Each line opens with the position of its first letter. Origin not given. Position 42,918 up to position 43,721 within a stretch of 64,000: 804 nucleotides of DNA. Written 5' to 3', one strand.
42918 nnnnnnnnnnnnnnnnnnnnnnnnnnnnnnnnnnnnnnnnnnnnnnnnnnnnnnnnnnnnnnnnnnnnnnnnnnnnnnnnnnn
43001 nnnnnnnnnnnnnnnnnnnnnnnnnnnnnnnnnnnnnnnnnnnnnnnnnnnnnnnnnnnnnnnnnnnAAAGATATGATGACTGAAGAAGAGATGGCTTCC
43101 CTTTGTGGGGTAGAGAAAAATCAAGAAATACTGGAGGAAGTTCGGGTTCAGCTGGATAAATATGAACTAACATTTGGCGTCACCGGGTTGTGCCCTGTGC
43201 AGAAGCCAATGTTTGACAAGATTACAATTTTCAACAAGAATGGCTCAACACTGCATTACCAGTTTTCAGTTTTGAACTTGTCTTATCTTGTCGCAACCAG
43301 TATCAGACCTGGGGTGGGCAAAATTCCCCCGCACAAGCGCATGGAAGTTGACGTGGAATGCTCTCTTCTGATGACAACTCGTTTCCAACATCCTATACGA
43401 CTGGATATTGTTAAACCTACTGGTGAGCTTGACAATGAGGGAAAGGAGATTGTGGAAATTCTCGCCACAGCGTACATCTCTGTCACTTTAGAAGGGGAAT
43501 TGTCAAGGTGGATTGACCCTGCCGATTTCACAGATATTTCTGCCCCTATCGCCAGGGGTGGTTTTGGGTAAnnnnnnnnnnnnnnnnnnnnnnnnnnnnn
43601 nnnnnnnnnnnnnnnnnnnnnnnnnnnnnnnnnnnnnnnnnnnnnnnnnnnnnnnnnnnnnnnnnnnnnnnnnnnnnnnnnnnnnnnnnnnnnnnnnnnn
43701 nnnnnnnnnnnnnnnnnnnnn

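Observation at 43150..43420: MSP/PapD-like juxtamembrane module between TM helix and kinase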

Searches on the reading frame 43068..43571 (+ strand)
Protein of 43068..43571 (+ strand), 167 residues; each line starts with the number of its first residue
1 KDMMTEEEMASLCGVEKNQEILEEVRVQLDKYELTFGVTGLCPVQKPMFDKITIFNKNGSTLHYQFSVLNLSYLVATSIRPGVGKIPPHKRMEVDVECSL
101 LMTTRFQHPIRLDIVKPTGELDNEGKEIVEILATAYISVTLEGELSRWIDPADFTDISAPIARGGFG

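Call 7: search_protein_families(library=pfam, proteins=[window:43068-43571:+], max_evalue=10)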
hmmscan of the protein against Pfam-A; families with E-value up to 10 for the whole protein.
window:43068-43571:+ (167 aa): 2 families
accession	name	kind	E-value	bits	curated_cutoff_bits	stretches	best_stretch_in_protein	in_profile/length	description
PF24798.1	Ig-CFAP74_4th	-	0.0088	16.6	28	1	40-107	9-74/95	CFAP74 forth Ig-like domain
PF22076.2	Cep192_D6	-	0.022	15.4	35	1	50-103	24-73/101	Cep192 domain 6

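Call 8: find_homologous_proteins(query=window:43068-43571:+, max_evalue=0.001)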
Query window:43068-43571:+: 25 candidates shared short words with the query, none scored E <= 0.001.

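Call 23: predict_structure(alignment_id=A1)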
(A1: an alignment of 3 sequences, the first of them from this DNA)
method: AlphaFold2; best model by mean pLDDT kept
length: 145 residues; sequences in the alignment: 3
mean_pLDDT: 65.4   pTM: 0.53
mean pLDDT of the five models: 65.4, 59.3, 57.1, 41.3, 37.0
residues with pLDDT >= 90: 1; 70-90: 74; 50-70: 27; < 50: 43
segments of 3 or more residues with pLDDT < 50: 1-7, 9-22, 125-145
pLDDT, mean of each block of 10 residues (from residue 1): 43 43 64 81 72 63 85 70 72 85 84 77 49 43 37
secondary structure, 60 per line:
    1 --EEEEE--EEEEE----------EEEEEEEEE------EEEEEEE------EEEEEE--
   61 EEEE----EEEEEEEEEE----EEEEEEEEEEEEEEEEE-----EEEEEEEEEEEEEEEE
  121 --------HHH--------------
elements in order: E3-7 E10-14 E25-33 E40-46 E53-58 E61-64 E69-78 E83-99 E105-120

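Call 24: search_protein_representatives(alignment_id=A1)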
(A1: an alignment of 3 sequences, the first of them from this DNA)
Query: 3 sequences, 139 profile positions. Proteins with E-value up to 0.001 (for the whole library): 370; up to 1e-10: 95; up to 1e-30: 1. The best 150 are listed.
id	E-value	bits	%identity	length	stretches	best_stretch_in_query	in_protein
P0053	2.9e-46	173.5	-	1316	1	2-139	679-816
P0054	3.4e-28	114.9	-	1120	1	6-139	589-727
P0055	4.2e-27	111.4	-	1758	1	5-139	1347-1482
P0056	8.3e-25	103.9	-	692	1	7-139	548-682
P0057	4.8e-24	101.5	-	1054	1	6-139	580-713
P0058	5.6e-24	101.3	-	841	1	7-139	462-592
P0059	9.4e-24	100.5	-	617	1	6-139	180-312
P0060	2.4e-23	99.2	-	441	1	7-139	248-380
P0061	1.4e-22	96.7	-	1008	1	6-139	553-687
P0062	8.4e-22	94.2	-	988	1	2-139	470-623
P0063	1.5e-21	93.4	-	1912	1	6-138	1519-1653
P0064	3.2e-20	89.1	-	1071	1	6-139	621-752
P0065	9.7e-20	87.5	-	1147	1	7-139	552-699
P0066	6.6e-19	84.8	-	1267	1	6-139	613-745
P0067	3.2e-18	82.6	-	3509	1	12-139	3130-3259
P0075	1.1e-16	77.7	-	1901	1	2-136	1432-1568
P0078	1.9e-16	76.8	-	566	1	10-139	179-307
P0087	1.2e-15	74.3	-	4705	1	14-139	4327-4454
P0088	3.7e-15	72.7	-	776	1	9-138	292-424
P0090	5.4e-15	72.1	-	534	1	3-139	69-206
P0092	6.6e-15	71.9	-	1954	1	10-139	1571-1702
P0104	7.7e-14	68.4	-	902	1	13-139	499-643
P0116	5.6e-13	65.6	-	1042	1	2-139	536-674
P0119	1.0e-12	64.7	-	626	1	12-139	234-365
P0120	1.1e-12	64.7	-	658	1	11-139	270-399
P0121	1.2e-12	64.5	-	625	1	6-139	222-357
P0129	8.1e-12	61.8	-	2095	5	22-101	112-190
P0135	2.3e-11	60.4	-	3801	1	6-139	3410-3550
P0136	2.4e-11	60.3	-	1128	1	10-139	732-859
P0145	9.0e-11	58.5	-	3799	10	9-80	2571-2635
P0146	9.4e-11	58.4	-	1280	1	12-139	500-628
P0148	1.4e-10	57.8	-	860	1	6-139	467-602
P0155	3.7e-10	56.5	-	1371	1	2-139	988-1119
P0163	6.7e-10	55.6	-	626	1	5-139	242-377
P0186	8.3e-09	52.1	-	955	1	4-139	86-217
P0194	1.2e-08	51.5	-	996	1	4-139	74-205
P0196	1.6e-08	51.2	-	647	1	16-138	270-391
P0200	2.7e-08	50.5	-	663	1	8-139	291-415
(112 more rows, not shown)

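Call 26: list_cluster_members(proteins=[P0053, P0054, P0055, P0057, P0061, P0063, P0067, P0087, P0129, P0145])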
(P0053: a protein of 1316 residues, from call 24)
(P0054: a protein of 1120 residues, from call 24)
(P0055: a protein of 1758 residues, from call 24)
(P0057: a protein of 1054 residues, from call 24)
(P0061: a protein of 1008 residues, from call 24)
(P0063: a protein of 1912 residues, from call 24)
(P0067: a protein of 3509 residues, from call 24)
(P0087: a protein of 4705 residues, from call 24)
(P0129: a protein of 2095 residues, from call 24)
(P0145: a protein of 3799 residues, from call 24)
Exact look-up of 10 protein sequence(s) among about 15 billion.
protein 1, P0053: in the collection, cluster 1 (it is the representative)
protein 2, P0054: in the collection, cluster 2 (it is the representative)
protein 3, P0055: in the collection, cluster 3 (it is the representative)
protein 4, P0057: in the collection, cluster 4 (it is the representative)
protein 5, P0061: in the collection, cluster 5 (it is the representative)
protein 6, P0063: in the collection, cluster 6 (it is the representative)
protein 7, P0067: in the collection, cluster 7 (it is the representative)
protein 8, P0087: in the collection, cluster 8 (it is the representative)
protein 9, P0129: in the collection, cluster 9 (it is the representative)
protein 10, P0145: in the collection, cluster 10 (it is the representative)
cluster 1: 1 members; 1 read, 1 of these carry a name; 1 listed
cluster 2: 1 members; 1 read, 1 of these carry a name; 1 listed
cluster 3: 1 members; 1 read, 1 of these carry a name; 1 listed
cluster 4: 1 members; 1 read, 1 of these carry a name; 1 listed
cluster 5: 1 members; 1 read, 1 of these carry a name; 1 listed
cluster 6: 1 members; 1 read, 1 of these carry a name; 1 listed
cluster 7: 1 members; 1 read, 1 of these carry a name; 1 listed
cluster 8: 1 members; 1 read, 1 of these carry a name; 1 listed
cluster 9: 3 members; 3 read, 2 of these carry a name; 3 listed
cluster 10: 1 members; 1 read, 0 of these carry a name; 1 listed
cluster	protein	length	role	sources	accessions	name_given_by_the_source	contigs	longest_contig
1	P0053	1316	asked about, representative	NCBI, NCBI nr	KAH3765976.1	Serine/threonine-protein kinase HT1 [Pelomyxa schiedti]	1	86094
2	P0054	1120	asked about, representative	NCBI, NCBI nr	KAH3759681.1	serine/threonine-protein kinase STY17 [Pelomyxa schiedti]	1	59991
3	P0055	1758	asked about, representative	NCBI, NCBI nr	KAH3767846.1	tyrosine protein kinase [Pelomyxa schiedti]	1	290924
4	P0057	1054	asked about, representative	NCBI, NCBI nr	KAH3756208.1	serine/threonine-protein kinase STY13 [Pelomyxa schiedti]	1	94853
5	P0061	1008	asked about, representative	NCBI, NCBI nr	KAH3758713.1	Serine/threonine-protein kinase [Pelomyxa schiedti]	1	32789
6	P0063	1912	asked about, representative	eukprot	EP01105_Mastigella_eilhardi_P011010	TRINITY_DN2538_c0_g1_i2.p1 TRINITY_DN2538_c0_g1~~TRINITY_DN2538_c0_g1_i2.p1 ORF ...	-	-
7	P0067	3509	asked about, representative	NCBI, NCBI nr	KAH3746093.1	tyrosine protein kinase [Pelomyxa schiedti]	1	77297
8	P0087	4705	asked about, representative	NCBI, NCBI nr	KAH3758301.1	tyrosine protein kinase [Pelomyxa schiedti]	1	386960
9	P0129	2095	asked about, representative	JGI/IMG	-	hypothetical protein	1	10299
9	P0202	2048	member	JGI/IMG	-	hypothetical protein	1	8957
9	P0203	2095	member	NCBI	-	-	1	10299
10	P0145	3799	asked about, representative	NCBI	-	-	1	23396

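Call 30: list_cluster_members(proteins=[P0119, P0120, P0163, P0196, P0075, P0092, P0104, P0135, P0186, P0146])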
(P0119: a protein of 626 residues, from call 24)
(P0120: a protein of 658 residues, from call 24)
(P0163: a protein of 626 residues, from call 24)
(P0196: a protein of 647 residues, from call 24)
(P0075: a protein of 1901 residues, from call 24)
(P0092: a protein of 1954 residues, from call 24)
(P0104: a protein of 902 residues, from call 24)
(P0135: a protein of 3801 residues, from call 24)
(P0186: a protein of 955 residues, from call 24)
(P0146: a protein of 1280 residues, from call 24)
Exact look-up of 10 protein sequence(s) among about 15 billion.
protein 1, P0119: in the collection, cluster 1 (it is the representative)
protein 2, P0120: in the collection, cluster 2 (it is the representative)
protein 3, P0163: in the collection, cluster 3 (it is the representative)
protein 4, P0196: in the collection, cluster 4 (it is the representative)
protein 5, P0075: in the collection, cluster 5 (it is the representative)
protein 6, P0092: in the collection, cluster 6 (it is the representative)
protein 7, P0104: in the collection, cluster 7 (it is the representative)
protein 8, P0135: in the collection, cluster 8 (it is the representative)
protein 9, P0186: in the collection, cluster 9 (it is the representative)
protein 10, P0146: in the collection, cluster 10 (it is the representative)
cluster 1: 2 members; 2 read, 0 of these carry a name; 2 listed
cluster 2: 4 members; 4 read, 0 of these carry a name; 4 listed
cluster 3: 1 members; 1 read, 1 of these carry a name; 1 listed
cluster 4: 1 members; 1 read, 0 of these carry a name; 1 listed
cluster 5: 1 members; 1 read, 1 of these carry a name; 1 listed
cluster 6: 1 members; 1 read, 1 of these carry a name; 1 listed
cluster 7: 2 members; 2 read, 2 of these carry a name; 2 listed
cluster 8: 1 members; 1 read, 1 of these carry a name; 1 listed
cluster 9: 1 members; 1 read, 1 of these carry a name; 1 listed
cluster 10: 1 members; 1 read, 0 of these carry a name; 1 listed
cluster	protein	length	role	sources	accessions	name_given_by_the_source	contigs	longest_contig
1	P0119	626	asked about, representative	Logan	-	-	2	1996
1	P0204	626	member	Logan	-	-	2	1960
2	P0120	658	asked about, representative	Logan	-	-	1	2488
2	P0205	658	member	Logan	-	-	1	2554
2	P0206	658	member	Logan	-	-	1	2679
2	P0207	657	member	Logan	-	-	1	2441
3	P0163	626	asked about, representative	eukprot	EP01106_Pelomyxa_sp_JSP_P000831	TRINITY_DN1121_c0_g1_i1.p1 TRINITY_DN1121_c0_g1~~TRINITY_DN1121_c0_g1_i1.p1 ORF ...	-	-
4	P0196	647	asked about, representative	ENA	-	-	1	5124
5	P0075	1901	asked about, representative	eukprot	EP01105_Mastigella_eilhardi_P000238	TRINITY_DN1029_c0_g1_i9.p1 TRINITY_DN1029_c0_g1~~TRINITY_DN1029_c0_g1_i9.p1 ORF ...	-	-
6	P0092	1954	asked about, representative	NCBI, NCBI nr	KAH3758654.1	protein serine/threonine kinase [Pelomyxa schiedti]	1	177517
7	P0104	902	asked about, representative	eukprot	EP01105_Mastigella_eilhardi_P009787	TRINITY_DN2294_c0_g2_i1.p1 TRINITY_DN2294_c0_g2~~TRINITY_DN2294_c0_g2_i1.p1 ORF ...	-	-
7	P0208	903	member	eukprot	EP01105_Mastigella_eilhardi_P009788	TRINITY_DN2294_c0_g2_i2.p1 TRINITY_DN2294_c0_g2~~TRINITY_DN2294_c0_g2_i2.p1 ORF ...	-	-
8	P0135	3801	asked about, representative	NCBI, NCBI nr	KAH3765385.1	protein serine/threonine kinase [Pelomyxa schiedti]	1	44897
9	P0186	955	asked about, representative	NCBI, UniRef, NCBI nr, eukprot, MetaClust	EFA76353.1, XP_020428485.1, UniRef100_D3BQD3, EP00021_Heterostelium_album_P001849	protein kinase [Heterostelium album PN500] | Protein kinase n=1 Tax=Heterostelium pallidum (strain ATCC 26659 / Pp 5 / PN500) ... | XP_020428485.1 protein kinase [Heterostelium album PN500]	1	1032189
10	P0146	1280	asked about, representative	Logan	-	-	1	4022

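Call 31: search_protein_families(library=pfam, proteins=[P0053, P0054, P0057, P0186, P0194, P0163, P0104, P0129, P0078], max_evalue=0.01)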
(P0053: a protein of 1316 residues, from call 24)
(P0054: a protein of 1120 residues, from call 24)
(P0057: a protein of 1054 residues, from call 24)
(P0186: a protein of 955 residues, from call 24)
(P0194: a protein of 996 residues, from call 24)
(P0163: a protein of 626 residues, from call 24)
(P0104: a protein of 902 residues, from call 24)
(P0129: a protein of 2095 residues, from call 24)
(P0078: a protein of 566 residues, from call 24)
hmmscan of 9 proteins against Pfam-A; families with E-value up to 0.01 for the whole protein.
P0053 (1316 aa): 5 families
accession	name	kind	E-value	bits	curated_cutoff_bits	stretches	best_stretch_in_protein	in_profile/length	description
PF07714.23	PK_Tyr_Ser-Thr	-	3.7e-40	138.3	23.1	1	807-1062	4-258/258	Protein tyrosine and serine/threonine kinase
PF00069.31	Pkinase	-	4.9e-34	118.3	31.7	1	808-1059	5-258/263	Protein kinase domain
PF07974.19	EGF_2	-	2.6e-06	28.1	22.1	1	304-332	1-32/32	EGF-like domain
PF23106.1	EGF_Teneurin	-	4.7e-05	23.8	24.3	1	304-333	1-28/30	Teneurin-like EGF domain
PF25024.1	EGF_TEN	-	0.00022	21.3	65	1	298-336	187-223/234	Teneurin EGF domain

P0054 (1120 aa): 5 families
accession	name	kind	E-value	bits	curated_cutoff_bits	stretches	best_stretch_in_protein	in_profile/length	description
PF07714.23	PK_Tyr_Ser-Thr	-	1.4e-44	152.8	23.1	1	720-976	6-258/258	Protein tyrosine and serine/threonine kinase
PF00069.31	Pkinase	-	1.1e-41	143.5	31.7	1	723-974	9-259/263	Protein kinase domain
PF25820.1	DUF7949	-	0.0011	19.6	27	0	358-387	4-32/35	Domain of unknown function (DUF7949)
PF23106.1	EGF_Teneurin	-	0.004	17.6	24.3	0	212-236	7-29/30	Teneurin-like EGF domain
PF25024.1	EGF_TEN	-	0.005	16.9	65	1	199-236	187-221/234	Teneurin EGF domain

P0057 (1054 aa): 4 families
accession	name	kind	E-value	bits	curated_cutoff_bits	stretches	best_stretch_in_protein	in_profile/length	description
PF07714.23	PK_Tyr_Ser-Thr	-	6.8e-55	186.6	23.1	1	706-957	6-258/258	Protein tyrosine and serine/threonine kinase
PF00069.31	Pkinase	-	2.1e-46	158.9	31.7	1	709-955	9-259/263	Protein kinase domain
PF02019.24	WIF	-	0.00091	19.4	25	1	143-193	73-125/131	WIF domain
PF25024.1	EGF_TEN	-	0.0047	17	65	0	198-239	21-61/234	Teneurin EGF domain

P0186 (955 aa): 5 families
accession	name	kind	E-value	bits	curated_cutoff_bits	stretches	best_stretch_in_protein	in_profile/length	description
PF07714.23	PK_Tyr_Ser-Thr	-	7.5e-53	179.9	23.1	1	206-456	2-258/258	Protein tyrosine and serine/threonine kinase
PF00069.31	Pkinase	-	1.8e-50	172.3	31.7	1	208-452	4-257/263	Protein kinase domain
PF03109.22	ABC1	-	0.0011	18.6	22.9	1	269-355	142-221/244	ABC1 atypical kinase-like domain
PF22544.2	HYDIN_VesB_CFA65-like_Ig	-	0.0012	19.5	25.5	1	90-180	3-86/100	HYDIN/CFA65/VesB-like, Ig-like domain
PF21310.3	OCRL-like_ASH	-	0.0022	18.6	27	1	114-167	18-73/109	Inositol polyphosphate 5-phosphatase OCRL-like, ASH domain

P0194 (996 aa): 3 families
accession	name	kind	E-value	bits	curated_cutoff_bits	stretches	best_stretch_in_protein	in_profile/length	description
PF07714.23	PK_Tyr_Ser-Thr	-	6.7e-50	170.2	23.1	1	194-445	2-258/258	Protein tyrosine and serine/threonine kinase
PF00069.31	Pkinase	-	1.3e-49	169.4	31.7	1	195-441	3-257/263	Protein kinase domain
PF22544.2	HYDIN_VesB_CFA65-like_Ig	-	6.3e-06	26.8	25.5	1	76-178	1-97/100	HYDIN/CFA65/VesB-like, Ig-like domain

P0163 (626 aa): 5 families
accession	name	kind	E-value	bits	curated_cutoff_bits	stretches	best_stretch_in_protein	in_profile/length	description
PF07714.23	PK_Tyr_Ser-Thr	-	1.7e-56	191.9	23.1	1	370-619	6-258/258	Protein tyrosine and serine/threonine kinase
PF00069.31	Pkinase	-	8.8e-50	170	31.7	1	370-616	6-258/263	Protein kinase domain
PF22076.2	Cep192_D6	-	8.7e-05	23.1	35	1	246-317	5-69/101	Cep192 domain 6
PF17667.7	Pkinase_fungal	-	0.0011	18.2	24.1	1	462-551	290-379/387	Fungal protein kinase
PF00526.23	Dicty_CTDC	-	0.0042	17.3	27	1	79-95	2-19/24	Dictyostelium (slime mold) repeat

P0104 (902 aa): 3 families
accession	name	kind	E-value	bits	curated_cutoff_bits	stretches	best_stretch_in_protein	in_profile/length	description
PF07714.23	PK_Tyr_Ser-Thr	-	2.3e-54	184.9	23.1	1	635-885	5-257/258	Protein tyrosine and serine/threonine kinase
PF00069.31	Pkinase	-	1.3e-48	166.1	31.7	1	635-882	5-257/263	Protein kinase domain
PF17667.7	Pkinase_fungal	-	3.3e-06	26.5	24.1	1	726-818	287-379/387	Fungal protein kinase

P0129 (2095 aa): 23 families
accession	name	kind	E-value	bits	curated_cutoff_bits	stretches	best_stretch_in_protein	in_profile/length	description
PF22544.2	HYDIN_VesB_CFA65-like_Ig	-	5.3e-70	232.4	25.5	5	1851-1918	7-72/100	HYDIN/CFA65/VesB-like, Ig-like domain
PF24507.1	Ig_CFAP65_4th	-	1.6e-69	230.7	27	5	123-197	1-74/76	CFAP65, fourth Ig-like domain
PF22073.2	Cep192_D4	-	1.2e-33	116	35.5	1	858-968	2-111/112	Cep192 domain 4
PF22067.2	Cep192_D3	-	6.4e-31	106.8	27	2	1862-1916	16-67/99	Cep192 domain 3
PF25249.1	Ig_CFAP65_7th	-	2.4e-26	92.3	28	2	882-960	24-91/120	CFAP65, seventh Ig-like domain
PF21310.3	OCRL-like_ASH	-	9.4e-24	84.1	27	2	541-606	2-68/109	Inositol polyphosphate 5-phosphatase OCRL-like, ASH domain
PF15780.11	ASH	-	7.9e-23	80.9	27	1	859-957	7-93/98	Abnormal spindle-like microcephaly-assoc'd, ASPM-SPD-2-Hydin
PF22065.2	Cep192_D7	-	7.8e-16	58.5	27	2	859-943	5-93/125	Cep192 domain 7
PF24798.1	Ig-CFAP74_4th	-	2e-15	57.1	28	0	540-638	1-95/95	CFAP74 forth Ig-like domain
PF22076.2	Cep192_D6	-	8.5e-14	52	35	0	536-625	2-90/101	Cep192 domain 6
PF24291.1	Ig_CFAP65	-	1.3e-13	51.3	27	1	867-970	15-117/121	Cilia- and flagella-associated protein 65-like, Ig-like domain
PF14874.12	PapD-like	-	4.7e-13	49.6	27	0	538-622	4-86/102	Flagellar-associated PapD-like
PF25248.1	Ig_CFAP65_8th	-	2.9e-12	46.9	25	1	861-954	5-99/128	CFAP65, eight Ig-like domain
PF24816.2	Ig_CFAP65__9th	-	3.2e-09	37.4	24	0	540-580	54-95/170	Cilia- and flagella-associated protein 65-like, Ig-like domain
PF22064.2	Cep192_D2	-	3.7e-09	37.5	27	0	209-235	10-36/154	Cep192 domain 2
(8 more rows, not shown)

P0078 (566 aa): 6 families
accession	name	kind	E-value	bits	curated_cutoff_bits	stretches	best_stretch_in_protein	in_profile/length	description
PF07714.23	PK_Tyr_Ser-Thr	-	6e-46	157.3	23.1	1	301-552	7-257/258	Protein tyrosine and serine/threonine kinase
PF00069.31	Pkinase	-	1.2e-45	156.5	31.7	1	300-549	6-257/263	Protein kinase domain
PF17667.7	Pkinase_fungal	-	3.7e-05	23.1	24.1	1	392-484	288-379/387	Fungal protein kinase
PF03109.22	ABC1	-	0.00049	19.7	22.9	0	297-348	34-84/244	ABC1 atypical kinase-like domain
PF24507.1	Ig_CFAP65_4th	-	0.00055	20.7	27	1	203-258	2-56/76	CFAP65, fourth Ig-like domain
PF15780.11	ASH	-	0.001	19.7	27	1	192-247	18-73/98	Abnormal spindle-like microcephaly-assoc'd, ASPM-SPD-2-Hydin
